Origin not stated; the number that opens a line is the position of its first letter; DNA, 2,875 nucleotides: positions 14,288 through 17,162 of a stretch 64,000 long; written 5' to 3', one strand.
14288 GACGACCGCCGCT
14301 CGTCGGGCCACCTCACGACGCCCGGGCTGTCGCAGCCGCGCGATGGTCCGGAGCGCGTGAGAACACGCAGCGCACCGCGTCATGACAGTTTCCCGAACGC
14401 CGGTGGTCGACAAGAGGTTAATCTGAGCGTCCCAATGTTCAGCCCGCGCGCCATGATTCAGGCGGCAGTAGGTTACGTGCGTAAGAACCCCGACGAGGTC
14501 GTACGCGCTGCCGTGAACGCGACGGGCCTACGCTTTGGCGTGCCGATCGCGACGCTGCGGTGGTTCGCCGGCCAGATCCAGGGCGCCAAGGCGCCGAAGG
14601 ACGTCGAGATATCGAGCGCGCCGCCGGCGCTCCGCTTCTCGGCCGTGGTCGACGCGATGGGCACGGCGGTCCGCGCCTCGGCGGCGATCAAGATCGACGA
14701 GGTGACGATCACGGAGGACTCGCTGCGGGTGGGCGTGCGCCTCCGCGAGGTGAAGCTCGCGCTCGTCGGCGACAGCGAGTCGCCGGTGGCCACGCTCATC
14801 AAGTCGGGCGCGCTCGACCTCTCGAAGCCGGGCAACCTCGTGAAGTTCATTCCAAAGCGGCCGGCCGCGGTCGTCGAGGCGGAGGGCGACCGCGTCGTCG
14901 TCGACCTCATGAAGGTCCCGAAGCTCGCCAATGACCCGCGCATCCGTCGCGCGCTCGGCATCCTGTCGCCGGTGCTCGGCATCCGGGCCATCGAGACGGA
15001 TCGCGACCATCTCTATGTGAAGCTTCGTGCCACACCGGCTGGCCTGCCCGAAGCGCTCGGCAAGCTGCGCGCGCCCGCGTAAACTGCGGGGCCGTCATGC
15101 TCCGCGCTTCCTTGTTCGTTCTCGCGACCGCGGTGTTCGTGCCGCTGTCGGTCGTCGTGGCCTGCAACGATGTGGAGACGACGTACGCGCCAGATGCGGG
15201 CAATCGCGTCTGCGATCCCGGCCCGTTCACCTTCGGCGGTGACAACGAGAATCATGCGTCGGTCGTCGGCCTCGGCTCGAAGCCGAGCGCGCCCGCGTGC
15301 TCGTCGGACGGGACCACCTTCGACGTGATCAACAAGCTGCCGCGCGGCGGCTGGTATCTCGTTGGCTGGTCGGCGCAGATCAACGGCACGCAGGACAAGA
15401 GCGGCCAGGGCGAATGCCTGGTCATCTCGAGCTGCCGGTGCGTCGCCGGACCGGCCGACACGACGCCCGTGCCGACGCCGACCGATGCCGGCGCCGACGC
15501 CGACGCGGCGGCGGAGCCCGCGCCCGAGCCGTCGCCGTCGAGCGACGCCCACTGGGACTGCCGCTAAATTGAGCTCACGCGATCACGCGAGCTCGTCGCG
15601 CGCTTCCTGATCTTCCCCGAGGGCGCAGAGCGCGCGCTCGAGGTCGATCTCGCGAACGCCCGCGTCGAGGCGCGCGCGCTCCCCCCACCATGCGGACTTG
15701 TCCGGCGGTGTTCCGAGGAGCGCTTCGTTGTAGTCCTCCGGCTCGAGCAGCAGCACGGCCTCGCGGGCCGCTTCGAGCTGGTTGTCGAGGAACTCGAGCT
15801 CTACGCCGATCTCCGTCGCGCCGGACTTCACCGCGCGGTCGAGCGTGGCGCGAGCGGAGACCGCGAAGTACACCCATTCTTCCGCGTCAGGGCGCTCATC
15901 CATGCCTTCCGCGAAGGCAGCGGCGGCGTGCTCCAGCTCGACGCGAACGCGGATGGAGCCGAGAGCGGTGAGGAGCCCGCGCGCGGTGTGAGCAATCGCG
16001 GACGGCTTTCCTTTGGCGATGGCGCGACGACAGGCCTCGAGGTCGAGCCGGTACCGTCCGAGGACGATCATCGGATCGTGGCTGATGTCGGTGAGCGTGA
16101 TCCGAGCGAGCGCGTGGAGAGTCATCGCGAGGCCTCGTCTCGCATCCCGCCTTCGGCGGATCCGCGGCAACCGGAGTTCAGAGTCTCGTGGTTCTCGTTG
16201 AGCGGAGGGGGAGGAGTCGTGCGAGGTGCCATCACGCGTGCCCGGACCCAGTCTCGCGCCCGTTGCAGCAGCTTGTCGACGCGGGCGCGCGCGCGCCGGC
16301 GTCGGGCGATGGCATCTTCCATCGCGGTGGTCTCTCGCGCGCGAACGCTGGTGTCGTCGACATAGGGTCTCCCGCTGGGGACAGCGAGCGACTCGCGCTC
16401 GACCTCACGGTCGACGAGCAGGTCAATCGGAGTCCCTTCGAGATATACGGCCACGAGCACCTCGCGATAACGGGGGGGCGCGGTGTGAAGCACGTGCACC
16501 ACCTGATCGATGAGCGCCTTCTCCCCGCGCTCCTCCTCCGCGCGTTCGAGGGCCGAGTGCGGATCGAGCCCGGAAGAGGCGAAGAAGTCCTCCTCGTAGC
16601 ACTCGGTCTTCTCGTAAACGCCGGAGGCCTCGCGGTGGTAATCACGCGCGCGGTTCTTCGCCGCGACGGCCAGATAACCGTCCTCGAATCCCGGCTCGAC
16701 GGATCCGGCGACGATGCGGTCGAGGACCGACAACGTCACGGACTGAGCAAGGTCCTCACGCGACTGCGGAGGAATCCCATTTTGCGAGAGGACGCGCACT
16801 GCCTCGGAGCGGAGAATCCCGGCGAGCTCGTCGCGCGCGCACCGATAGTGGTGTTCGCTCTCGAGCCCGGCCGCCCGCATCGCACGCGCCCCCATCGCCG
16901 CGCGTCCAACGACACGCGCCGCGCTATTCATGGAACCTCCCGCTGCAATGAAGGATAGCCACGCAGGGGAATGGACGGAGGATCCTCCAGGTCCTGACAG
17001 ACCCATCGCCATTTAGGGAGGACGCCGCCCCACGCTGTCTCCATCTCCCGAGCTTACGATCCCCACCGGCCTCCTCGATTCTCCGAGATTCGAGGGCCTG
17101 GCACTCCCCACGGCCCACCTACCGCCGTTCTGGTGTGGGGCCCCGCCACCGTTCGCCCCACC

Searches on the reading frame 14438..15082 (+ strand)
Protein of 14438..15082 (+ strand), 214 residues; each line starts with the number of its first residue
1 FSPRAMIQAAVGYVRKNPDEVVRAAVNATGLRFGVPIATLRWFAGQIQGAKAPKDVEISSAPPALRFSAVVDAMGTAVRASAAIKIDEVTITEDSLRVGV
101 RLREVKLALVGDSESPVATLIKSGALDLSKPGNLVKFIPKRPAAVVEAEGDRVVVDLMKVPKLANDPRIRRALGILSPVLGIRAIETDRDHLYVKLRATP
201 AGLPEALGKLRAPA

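Call 38: search_protein_families(library=ncbifam, proteins=[window:14438-15082:+], max_evalue=0.01)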
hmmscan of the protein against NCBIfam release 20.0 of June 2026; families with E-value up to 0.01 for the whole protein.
window:14438-15082:+ (214 aa): 0 families

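Call 90: predict_structure(protein=window:14438-15082:+)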
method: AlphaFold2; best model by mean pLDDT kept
length: 214 residues; sequences in the alignment: 1
mean_pLDDT: 42.0   pTM: 0.25
mean pLDDT of the five models: 42.0, 38.3, 38.3, 36.8, 31.6
residues with pLDDT >= 90: 0; 70-90: 0; 50-70: 42; < 50: 172
segments of 3 or more residues with pLDDT < 50: 1-15, 17-41, 46-48, 50-118, 124-126, 128-146, 159-163, 166-181, 200-202, 208-214
pLDDT, mean of each block of 10 residues (from residue 1): 38 46 38 38 48 43 37 35 30 27 31 45 49 39 44 52 48 42 53 53 49 33
secondary structure, 60 per line:
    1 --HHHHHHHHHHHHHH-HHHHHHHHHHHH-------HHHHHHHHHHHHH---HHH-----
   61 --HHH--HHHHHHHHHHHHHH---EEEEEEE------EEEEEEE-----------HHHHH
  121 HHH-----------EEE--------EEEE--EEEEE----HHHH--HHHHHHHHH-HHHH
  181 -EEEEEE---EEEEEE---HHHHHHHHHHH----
elements in order: H3-16 H18-29 H37-49 H68-81 E85-91 E98-104 H116-123 E135-137 E146-149 E152-156 H161-164 H167-175 H177-180 E182-187 E191-196 H200-210

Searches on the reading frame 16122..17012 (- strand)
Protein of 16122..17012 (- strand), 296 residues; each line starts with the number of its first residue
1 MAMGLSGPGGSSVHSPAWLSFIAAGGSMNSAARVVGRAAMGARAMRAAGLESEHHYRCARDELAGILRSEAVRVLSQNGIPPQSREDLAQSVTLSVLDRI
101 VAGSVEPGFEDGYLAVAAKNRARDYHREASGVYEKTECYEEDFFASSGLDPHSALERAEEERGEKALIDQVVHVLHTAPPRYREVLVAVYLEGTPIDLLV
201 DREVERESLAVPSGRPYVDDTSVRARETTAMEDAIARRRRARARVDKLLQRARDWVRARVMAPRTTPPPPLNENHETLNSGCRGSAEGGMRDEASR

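Call 3: search_protein_families(library=pfam, proteins=[window:16122-17012:-], max_evalue=0.1)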
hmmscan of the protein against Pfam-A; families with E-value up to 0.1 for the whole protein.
window:16122-17012:- (296 aa): 1 family
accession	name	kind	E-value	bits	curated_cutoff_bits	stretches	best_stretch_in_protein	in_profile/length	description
PF12867.12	DinB_2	-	0.071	14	24.8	0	209-267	57-102/128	DinB superfamily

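Call 38: search_protein_families(library=ncbifam, proteins=[window:16122-17012:-], max_evalue=0.01)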
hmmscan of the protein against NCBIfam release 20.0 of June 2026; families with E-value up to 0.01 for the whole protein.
window:16122-17012:- (296 aa): 2 families
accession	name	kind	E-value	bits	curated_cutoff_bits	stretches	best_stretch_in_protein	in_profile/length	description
TIGR02937.1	sigma70-ECF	superfamily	2.3e-08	33.9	42.9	1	59-195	2-135/165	sigma-70 family RNA polymerase sigma factor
NF009165.0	PRK12512.1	equivalog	0.00048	19.8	198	1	42-96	10-64/184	RNA polymerase sigma factor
